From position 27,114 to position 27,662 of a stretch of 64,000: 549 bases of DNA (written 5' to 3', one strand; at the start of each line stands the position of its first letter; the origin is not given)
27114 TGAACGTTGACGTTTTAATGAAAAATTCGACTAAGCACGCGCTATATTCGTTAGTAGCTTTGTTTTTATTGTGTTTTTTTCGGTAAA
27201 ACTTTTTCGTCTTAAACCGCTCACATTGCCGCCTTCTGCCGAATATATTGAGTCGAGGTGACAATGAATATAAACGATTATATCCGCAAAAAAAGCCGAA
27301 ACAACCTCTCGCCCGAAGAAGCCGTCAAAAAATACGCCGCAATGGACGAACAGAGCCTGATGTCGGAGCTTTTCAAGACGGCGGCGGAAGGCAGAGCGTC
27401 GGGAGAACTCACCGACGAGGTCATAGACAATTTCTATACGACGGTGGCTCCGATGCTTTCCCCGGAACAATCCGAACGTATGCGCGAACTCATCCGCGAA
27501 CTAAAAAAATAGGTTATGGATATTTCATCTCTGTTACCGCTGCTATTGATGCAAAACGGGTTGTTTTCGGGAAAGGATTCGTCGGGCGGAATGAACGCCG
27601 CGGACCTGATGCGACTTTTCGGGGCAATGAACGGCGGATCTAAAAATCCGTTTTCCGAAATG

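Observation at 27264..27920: Divergent, translationally coupled pair of uncharacterised small ORFs next to the SARP regulator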

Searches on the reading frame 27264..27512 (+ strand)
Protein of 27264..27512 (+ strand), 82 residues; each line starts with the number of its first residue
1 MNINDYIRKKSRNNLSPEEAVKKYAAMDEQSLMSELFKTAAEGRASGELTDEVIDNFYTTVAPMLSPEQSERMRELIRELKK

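Call 3: search_protein_families(library=pfam, proteins=[window:27264-27512:+], max_evalue=1)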
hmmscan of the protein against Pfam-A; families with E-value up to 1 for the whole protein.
window:27264-27512:+ (82 aa): 2 families
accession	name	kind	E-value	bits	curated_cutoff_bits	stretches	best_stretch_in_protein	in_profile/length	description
PF20671.3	COG3_C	-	0.049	13.3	26.8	1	26-76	86-137/303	Conserved oligomeric Golgi complex subunit 3, C-terminal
PF09511.15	RNA_lig_T4_1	-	0.12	12.7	28.3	1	8-72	68-129/227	RNA ligase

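Call 6: search_protein_families(library=ncbifam, proteins=[window:27264-27512:+], max_evalue=1)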
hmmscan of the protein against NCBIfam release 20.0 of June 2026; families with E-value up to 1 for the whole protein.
window:27264-27512:+ (82 aa): 2 families
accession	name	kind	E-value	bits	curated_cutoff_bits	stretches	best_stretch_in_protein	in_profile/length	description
NF003169.0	PRK04156.1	equivalog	0.028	13.1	516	1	18-80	15-77/567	glutamate--tRNA ligase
TIGR03952.1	metzin_BF0631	equivalog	0.061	12.3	208.1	1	6-76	274-340/351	zinc-dependent metalloproteinase lipoprotein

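Call 7: find_homologous_proteins(query=window:27264-27512:+, max_evalue=0.01)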
Query window:27264-27512:+ (82 aa): 5 proteins with E <= 0.01 among 28 candidates.
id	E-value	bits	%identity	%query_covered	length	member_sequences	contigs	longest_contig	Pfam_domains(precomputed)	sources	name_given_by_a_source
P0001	2.4e-41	156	93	100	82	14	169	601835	-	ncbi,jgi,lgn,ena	-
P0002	7.5e-40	151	89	100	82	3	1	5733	-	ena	-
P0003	2.3e-36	140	88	100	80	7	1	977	-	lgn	-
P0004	5.5e-23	98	62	100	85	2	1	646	-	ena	-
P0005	5.6e-16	76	43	100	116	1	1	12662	-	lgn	-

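Call 11: find_encoding_contigs(protein=P0001, flank=8000, max_places=4)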
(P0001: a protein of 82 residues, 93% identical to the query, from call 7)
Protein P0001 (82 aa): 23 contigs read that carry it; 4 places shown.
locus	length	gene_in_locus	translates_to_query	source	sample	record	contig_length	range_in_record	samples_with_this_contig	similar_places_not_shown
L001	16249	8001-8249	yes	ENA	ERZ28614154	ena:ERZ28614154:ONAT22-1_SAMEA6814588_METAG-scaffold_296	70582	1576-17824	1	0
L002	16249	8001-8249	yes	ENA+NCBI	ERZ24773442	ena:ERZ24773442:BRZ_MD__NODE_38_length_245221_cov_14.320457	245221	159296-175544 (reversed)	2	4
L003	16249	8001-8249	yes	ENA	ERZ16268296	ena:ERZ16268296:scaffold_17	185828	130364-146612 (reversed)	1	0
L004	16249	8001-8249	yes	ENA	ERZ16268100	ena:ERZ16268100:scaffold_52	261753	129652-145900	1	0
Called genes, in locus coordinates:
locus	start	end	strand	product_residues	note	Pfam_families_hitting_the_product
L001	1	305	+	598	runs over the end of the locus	PF17297:PEPCK_N, PF00821:PEPCK_GTP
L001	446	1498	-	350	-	PF00149:Metallophos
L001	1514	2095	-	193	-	PF02417:Chromate_transp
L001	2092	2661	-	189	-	PF02417:Chromate_transp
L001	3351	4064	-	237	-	PF00849:PseudoU_synth_2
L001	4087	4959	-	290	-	PF10672:Methyltrans_SAM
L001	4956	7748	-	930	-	-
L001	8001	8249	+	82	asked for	-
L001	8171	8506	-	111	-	-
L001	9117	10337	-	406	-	-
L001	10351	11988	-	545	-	PF02065:Melibiase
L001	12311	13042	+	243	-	PF02163:Peptidase_M50 (weak), PF13398:Peptidase_M50B (faint)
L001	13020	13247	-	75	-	-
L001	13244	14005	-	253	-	PF00142:Fer4_NifH, PF01656:CbiA, PF02374:ArsA_ATPase (weak), PF06564:CBP_BcsQ (faint), PF09140:MipZ (faint), PF10609:ParA, PF13614:AAA_31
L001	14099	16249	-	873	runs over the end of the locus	PF00133:tRNA-synt_1, PF09334:tRNA-synt_1g, PF13603:tRNA-synt_1_2, PF09334:tRNA-synt_1g, PF08264:Anticodon_1, PF10458:Val_tRNA-synt_C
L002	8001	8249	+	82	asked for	-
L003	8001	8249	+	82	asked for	-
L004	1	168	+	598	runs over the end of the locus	PF17297:PEPCK_N, PF00821:PEPCK_GTP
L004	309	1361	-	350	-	PF00149:Metallophos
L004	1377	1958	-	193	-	PF02417:Chromate_transp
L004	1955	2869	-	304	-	PF02417:Chromate_transp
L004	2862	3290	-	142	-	PF09424:YqeY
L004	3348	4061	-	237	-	PF00849:PseudoU_synth_2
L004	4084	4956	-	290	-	PF10672:Methyltrans_SAM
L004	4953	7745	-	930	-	-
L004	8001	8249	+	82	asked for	-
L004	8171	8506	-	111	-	-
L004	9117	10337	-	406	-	-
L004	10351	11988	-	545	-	PF02065:Melibiase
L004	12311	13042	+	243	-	PF02163:Peptidase_M50 (weak), PF13398:Peptidase_M50B (faint)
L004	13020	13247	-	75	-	-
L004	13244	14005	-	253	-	PF00142:Fer4_NifH, PF01656:CbiA, PF02374:ArsA_ATPase (weak), PF06564:CBP_BcsQ (faint), PF09140:MipZ (faint), PF10609:ParA, PF13614:AAA_31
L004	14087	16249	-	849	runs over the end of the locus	PF00133:tRNA-synt_1, PF09334:tRNA-synt_1g, PF08264:Anticodon_1, PF10458:Val_tRNA-synt_C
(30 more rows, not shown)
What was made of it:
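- Checked: One caveat: public gene calls in L001-L004 annotate an antisense 'shadow' ORF instead of ORF2 (call 11).
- Gene callers chose the antisense ORF in L001-L004 (call 11).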

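Call 12: find_encoding_contigs(protein=P0005, flank=8000, max_places=3)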
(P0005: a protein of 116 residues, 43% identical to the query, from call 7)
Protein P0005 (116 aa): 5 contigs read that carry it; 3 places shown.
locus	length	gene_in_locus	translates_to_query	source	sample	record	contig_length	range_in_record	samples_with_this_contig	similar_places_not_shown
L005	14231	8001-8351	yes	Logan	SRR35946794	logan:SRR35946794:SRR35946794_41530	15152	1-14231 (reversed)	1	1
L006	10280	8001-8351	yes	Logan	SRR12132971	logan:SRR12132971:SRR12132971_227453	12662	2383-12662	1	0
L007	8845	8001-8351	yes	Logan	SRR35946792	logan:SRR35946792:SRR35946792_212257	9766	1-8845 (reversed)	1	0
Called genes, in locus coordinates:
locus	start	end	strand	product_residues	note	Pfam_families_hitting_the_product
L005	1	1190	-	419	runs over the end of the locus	PF01018:GTP1_OBG, PF01926:MMR_HSR1, PF02421:FeoB_N, PF09269:DUF1967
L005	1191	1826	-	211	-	PF00730:HhH-GPD, PF00633:HHH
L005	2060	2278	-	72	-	PF11823:Se_S_carrier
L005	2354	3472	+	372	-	PF00266:Aminotran_5, PF01041:DegT_DnrJ_EryC1 (faint)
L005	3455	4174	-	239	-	PF00849:PseudoU_synth_2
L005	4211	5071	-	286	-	PF10672:Methyltrans_SAM, PF03602:Cons_hypoth95 (weak), PF09445:Methyltransf_15 (weak)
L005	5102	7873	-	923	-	-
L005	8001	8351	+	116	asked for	-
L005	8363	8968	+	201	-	-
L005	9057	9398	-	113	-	PF11969:DcpS_C, PF01230:HIT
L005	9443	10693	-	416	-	PF00919:UPF0004, PF04055:Radical_SAM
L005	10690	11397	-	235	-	PF04452:Methyltrans_RNA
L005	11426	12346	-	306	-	PF06325:PrmA, PF05175:MTS, PF13847:Methyltransf_31, PF08242:Methyltransf_12 (weak)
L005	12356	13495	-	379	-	PF00226:DnaJ, PF01556:DnaJ_C, PF00684:DnaJ_CXXCXGXG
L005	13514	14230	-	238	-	?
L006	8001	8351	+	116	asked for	-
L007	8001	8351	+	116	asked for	-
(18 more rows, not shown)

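Call 25: search_protein_representatives(alignment_id=A1)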
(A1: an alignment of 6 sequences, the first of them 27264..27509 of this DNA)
Query: 6 sequences, 82 profile positions. Proteins with E-value up to 0.001 (for the whole library): 666; up to 1e-10: 86; up to 1e-30: 2. The best 150 are listed.
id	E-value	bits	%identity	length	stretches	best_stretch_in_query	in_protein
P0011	1.7e-32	127.5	-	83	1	1-82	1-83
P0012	9.3e-32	125.2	-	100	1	1-82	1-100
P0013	2.0e-27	111.3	-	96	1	1-82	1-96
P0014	1.7e-25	105.1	-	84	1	1-82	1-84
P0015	1.1e-24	102.5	-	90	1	1-82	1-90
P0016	1.4e-24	102.2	-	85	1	1-81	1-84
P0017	4.0e-24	100.7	-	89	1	1-82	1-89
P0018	5.6e-24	100.2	-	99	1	1-82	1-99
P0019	2.5e-23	98.1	-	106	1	1-82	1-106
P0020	5.5e-21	90.7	-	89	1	1-82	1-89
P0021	1.2e-19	86.3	-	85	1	1-82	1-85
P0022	5.2e-19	84.3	-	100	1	1-82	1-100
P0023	6.2e-19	84.1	-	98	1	1-81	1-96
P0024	5.1e-18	81.2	-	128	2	11-82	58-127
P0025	7.5e-18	80.6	-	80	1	1-81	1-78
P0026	1.3e-17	79.8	-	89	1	1-81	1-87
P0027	3.1e-17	78.6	-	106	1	1-82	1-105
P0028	8.6e-17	77.2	-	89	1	1-82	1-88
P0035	1.5e-15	73.2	-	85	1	1-82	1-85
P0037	1.7e-15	73.1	-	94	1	1-82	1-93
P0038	1.8e-15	73.0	-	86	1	1-82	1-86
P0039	1.8e-15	73.0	-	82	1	1-82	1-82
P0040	8.2e-15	70.9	-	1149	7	20-70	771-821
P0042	1.3e-14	70.2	-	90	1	1-81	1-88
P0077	1.0e-11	61.0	-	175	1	16-81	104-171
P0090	5.4e-11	58.6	-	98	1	16-82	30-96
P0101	1.9e-10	56.9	-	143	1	18-80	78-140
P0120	6.3e-10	55.2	-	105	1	3-81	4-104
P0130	3.3e-09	52.9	-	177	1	19-81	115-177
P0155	1.3e-08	50.9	-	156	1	20-81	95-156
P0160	1.8e-08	50.5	-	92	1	5-81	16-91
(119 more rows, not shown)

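Call 27: predict_structure(alignment_id=A1)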
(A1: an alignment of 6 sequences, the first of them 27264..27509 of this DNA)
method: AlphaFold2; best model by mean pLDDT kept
length: 82 residues; sequences in the alignment: 6
mean_pLDDT: 76.3   pTM: 0.49
mean pLDDT of the five models: 76.3, 69.9, 66.4, 65.7, 64.8
residues with pLDDT >= 90: 0; 70-90: 62; 50-70: 19; < 50: 1
segments of 3 or more residues with pLDDT < 50: none
pLDDT, mean of each block of 10 residues (from residue 1): 57 61 74 77 81 87 85 86 81
secondary structure, 60 per line:
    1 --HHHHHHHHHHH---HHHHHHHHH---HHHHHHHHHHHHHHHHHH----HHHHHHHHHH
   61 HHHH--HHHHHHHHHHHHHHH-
elements in order: H3-13 H17-25 H29-46 H51-64 H67-81

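Call 30: search_protein_families(library=pfam, alignment_id=A3, max_evalue=0.01)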
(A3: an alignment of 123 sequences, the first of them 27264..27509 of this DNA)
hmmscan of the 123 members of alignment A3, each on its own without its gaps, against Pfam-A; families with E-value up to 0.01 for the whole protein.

A. member 1, window:27264-27509:+ (82 aa): 0 families

B. families by the number of members that match (of 123 scanned): 28 families (the first 25 are shown)
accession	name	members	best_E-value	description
PF25569.1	TPR_ZFYVE26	3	0.0047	ZFYVE26-like, TPR repeats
PF09533.15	DUF2380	2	0.00028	Predicted lipoprotein of unknown function (DUF2380)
PF15236.11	CCDC66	1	0.00034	Coiled-coil domain-containing protein 66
PF08890.17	Phage_TAC_5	1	0.00076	Phage XkdN-like tail assembly chaperone protein, TAC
PF02759.24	RUN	1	0.00094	RUN domain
PF11081.13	Adeno_L433K_22K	1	0.0014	Adenovirus L4-33K/L4-22K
PF09753.14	Use1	1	0.002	Membrane fusion protein Use1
PF07498.18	Rho_N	1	0.0021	Rho termination factor, N-terminal domain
PF10732.14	DUF2524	1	0.0021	Protein of unknown function (DUF2524)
PF08609.16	Fes1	1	0.0022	Nucleotide exchange factor Fes1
PF05300.16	MIC19_MIC25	1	0.0027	MICOS complex subunit MIC19/MIC25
PF02854.25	MIF4G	1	0.0034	MIF4G domain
PF23594.1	RPN11_C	1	0.0035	26S proteasome regulatory subunit RPN11 C-terminal domain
PF03979.19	Sigma70_r1_1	1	0.0037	Sigma-70 factor, region 1.1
PF10231.14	COA8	1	0.0046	Cytochrome c oxidase assembly factor 8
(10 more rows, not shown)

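Call 31: search_solved_structures(query=A3, max_evalue=10, show_alignments=2)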
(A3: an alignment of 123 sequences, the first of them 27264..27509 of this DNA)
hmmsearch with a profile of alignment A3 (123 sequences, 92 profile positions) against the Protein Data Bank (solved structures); distinct sequences matched with E-value up to 10: 22.
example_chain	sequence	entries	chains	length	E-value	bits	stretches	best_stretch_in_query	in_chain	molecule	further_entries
9lbn_H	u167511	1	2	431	0.12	16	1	51-84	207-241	portal protein gp1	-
7qep_M9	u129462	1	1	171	0.16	15.7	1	46-78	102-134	60S RIBOSOMAL PROTEIN L19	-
2m7n_A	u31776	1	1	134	0.19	15.4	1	25-72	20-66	Calcium-binding protein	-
1jfj_A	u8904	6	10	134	0.19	15.4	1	25-72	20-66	CALCIUM-BINDING PROTEIN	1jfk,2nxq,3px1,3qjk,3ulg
11mq_A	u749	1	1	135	0.28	14.9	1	66-91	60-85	NovoTag657-holo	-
9pvl_A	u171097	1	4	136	0.28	14.8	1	66-91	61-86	JF657-bp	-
9bsh_A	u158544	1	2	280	0.49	14.1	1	12-53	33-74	Exfoliative toxin A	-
9bsm_A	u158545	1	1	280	0.49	14.1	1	12-53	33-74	Exfoliative toxin A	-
2jrx_A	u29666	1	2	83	0.52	14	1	30-81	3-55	UPF0352 protein yejL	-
2m7k_A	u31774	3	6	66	0.59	13.8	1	25-71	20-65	Calcium-binding protein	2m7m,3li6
9fw5_A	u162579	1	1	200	0.68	13.6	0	27-76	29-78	Retroaldolase 17 (RAD17)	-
8fmm_A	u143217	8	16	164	0.83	13.3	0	63-84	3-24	Troponin C, slow skeletal and cardiac muscles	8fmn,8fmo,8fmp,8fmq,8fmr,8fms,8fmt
6dkm_B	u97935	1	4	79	0.83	13.3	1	23-80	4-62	DHD131_B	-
2jt0_A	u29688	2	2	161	1.5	12.5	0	34-83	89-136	Troponin C, slow skeletal and cardiac muscles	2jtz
1dtl_A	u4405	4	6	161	2.3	11.9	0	34-83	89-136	CARDIAC TROPONIN C | Troponin C | Troponin C, slow skeletal and cardiac muscles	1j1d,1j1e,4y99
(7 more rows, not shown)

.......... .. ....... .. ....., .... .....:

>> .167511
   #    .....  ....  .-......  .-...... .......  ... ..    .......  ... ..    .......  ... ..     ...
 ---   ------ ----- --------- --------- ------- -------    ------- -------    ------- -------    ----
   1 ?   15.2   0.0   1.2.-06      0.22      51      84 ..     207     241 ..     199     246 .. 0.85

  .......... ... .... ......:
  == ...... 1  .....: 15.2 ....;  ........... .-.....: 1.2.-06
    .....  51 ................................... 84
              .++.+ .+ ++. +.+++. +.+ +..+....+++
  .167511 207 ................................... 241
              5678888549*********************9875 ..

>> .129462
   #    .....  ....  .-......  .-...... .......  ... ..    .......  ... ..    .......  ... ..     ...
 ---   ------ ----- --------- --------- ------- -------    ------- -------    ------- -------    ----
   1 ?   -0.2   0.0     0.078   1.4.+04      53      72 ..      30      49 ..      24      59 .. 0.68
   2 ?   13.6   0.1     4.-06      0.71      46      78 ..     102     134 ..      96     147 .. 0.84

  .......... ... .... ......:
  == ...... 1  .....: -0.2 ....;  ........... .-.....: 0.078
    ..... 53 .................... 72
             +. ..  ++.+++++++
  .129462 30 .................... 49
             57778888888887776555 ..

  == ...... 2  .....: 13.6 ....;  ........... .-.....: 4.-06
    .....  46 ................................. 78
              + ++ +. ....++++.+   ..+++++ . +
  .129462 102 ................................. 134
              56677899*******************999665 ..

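Call 32: fold_search(model_id=the predicted structure, library=pdb)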
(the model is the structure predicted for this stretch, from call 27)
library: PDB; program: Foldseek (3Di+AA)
matches with E <= 10: 80; with E <= 0.001: 0
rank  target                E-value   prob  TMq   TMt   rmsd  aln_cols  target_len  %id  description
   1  9yr6_B                6.5e-01  0.51  0.39  0.13   9.1        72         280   24  Structure of HTTQ23-HAP40 complex bound to a small molecule ligand (released 2025-12-03)
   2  6ez8_B                8.8e-01  0.41  0.39  0.14   9.1        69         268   25  Human Huntingtin-HAP40 complex structure (released 2018-02-21)
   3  8vlx_B                1.7e+00  0.28  0.39  0.14   9.0        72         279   24  HTT in complex with HAP40 and a small molecule. (released 2024-03-06)
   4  4afl_E                2.1e+00  0.35  0.36  0.30   7.9        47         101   17  The crystal structure of the ING4 dimerization domain reveals the functional organization of the ING family of chromat (released 2012-02-22)
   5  5mto_A                2.8e+00  0.15  0.35  0.28  13.3        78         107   19  N-terminal domain of the human tumor suppressor ING5 C19S mutant (released 2018-02-28)
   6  7yxx_C                3.0e+00  0.23  0.46  0.03   5.5        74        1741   19  Cryo-EM structure of USP9X (released 2022-03-02)
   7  5me8_A                3.0e+00  0.15  0.36  0.28  13.3        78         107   18  N-terminal domain of the human tumor suppressor ING5 (released 2018-03-14)
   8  9k8k_A                3.6e+00  0.23  0.37  0.49   3.3        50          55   14  Cryo-EM structure of C2 symmetric interface of designed zinc-induced tetrahedron Cage-t32-Zn1-HEHE-36 (released 2025-10-29)
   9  3wfr_G                3.6e+00  0.11  0.27  0.06   8.0        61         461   21  tRNA processing enzyme complex 2 (released 2014-01-01)
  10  5nwk_H                3.6e+00  0.10  0.32  0.14  12.7        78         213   15  14-3-3c in complex with CPP and fusicoccin (released 2017-11-22)
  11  6x9o_B                3.8e+00  0.16  0.40  0.16   8.8        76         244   22  High resolution cryoEM structure of huntingtin in complex with HAP40 (released 2020-06-17)
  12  8sah_B                4.0e+00  0.15  0.40  0.16   8.9        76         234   22  Huntingtin C-HEAT domain in complex with HAP40 (released 2023-04-26)
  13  4j6s_B                4.0e+00  0.14  0.33  0.13  12.3        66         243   20  14-3-3gamma complexed with the N-terminal sequence of tyrosine hydroxylase (residues 1-43) (released 2013-10-02)
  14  3wfp_A                4.0e+00  0.11  0.27  0.07   8.0        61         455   21  tRNA processing enzyme (apo form 2) (released 2014-01-01)
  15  4j6s_A                4.3e+00  0.13  0.33  0.13  12.3        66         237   20  14-3-3gamma complexed with the N-terminal sequence of tyrosine hydroxylase (residues 1-43) (released 2013-10-02)
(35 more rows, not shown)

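Call 37: find_related_loci(query=A5, collection=genome_contigs, flank=6000)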
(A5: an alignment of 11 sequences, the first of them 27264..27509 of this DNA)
Query A5 (82 aa) in genome_contigs; peptide patterns used: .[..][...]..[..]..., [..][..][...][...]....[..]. (x = any residue, [..] = any of these).
204 stretches matched a pattern; 46 encode a relative of the query (tblastn E <= 1e-3); 46 distinct loci.
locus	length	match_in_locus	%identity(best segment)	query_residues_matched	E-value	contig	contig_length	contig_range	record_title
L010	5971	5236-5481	94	1-82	2e-49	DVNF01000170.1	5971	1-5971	MAG TPA_asm: Candidatus Stercoripulliclostridium merdigallinarum isolate 18911 MalCec4__C612818_L5971_SRR2134673, whole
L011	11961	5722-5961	89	1-82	6e-45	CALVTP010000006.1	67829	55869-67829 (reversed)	MAG: uncultured Clostridia bacterium isolate BRZ_KS__bin88 genome assembly, contig: BRZ_KS__NODE_534_length_67829_cov_9.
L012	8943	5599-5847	65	1-82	2e-33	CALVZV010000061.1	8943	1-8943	MAG: uncultured Clostridia bacterium isolate BRZ_GG__bin40 genome assembly, contig: BRZ_GG__NODE_10711_length_8943_cov_5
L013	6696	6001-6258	64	1-82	4e-33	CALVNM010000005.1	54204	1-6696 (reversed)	MAG: uncultured Clostridia bacterium isolate BRZ_GG__bin59 genome assembly, contig: BRZ_GG__NODE_923_length_54204_cov_4.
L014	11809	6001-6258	64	1-82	6e-33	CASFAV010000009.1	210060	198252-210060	uncultured Eubacteriales bacterium isolate SI.O39.metabat-bins.38 genome assembly, contig: SI.O39.metabat-bins.38.fa_k14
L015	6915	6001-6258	64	1-82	6e-33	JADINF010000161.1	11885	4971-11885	MAG: Candidatus Stercoripulliclostridium pullicola isolate 517 H1M14__C403079_L11885_SRR9113716, whole genome shotgun se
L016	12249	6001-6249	63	1-82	1e-32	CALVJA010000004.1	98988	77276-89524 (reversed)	MAG: uncultured Clostridia bacterium isolate BRZ_CF__bin14 genome assembly, contig: BRZ_CF__NODE_274_length_98988_cov_10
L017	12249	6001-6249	63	1-82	2e-32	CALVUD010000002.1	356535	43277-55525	MAG: uncultured Clostridia bacterium isolate BRZ_BR__bin51 genome assembly, contig: BRZ_BR__NODE_15_length_356535_cov_13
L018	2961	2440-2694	62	1-82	3e-30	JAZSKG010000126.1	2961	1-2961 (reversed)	MAG: Candidatus Stercoripulliclostridium sp. isolate T1900044561_TS20190027.MAGScoT_cleanbin_000024 SGB_368_k141_1992514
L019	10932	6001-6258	59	1-82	2e-29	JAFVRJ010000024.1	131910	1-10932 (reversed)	MAG: Clostridia bacterium isolate RGIG5325 Sheep_Colon-2__c867797, whole genome shotgun sequence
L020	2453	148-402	60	1-82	5e-29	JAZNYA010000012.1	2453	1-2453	MAG: Candidatus Stercoripulliclostridium sp. isolate T1900044777_TS20190243.MAGScoT_cleanbin_000072 SGB_2502_k141_139046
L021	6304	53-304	58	1-81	1e-28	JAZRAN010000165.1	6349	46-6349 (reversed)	MAG: Candidatus Stercoripulliclostridium sp. isolate T1900045141_TC20190135.MAGScoT_cleanbin_000010 SGB_4919_k141_132205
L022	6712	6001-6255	60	1-81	4e-28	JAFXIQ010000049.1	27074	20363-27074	MAG: Clostridia bacterium isolate RGIG6449 Sheep_Rectum.Co__c3150444, whole genome shotgun sequence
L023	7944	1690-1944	58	1-82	2e-27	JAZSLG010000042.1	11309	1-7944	MAG: Candidatus Stercoripulliclostridium sp. isolate T1900044558_TS20190024.MAGScoT_cleanbin_000033 SGB_336_k141_2487993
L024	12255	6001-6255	56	1-82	2e-27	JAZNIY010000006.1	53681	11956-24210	MAG: Candidatus Stercoripulliclostridium sp. isolate T1900044682_TS20190148.MAGScoT_cleanbin_000015 SGB_1698_k141_120245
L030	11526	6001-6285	43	1-82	4e-22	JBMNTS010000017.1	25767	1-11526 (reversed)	MAG: Christensenellales bacterium isolate SBF912SR2HQ0016 scaffold_7792_c1, whole genome shotgun sequence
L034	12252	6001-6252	43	1-81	3e-18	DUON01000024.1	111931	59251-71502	MAG TPA_asm: Clostridiales bacterium isolate AS08sgBPME_178 268687_AS08, whole genome shotgun sequence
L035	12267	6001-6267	43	1-81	2e-17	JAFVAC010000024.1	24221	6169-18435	MAG: Clostridia bacterium isolate RGIG4983 Roe_deer_Rumen-5__c102519, whole genome shotgun sequence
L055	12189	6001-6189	35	18-80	5e-7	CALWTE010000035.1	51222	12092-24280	MAG: uncultured Clostridia bacterium isolate E02__bin325 genome assembly, contig: E02__k127_2069376, whole genome shotgu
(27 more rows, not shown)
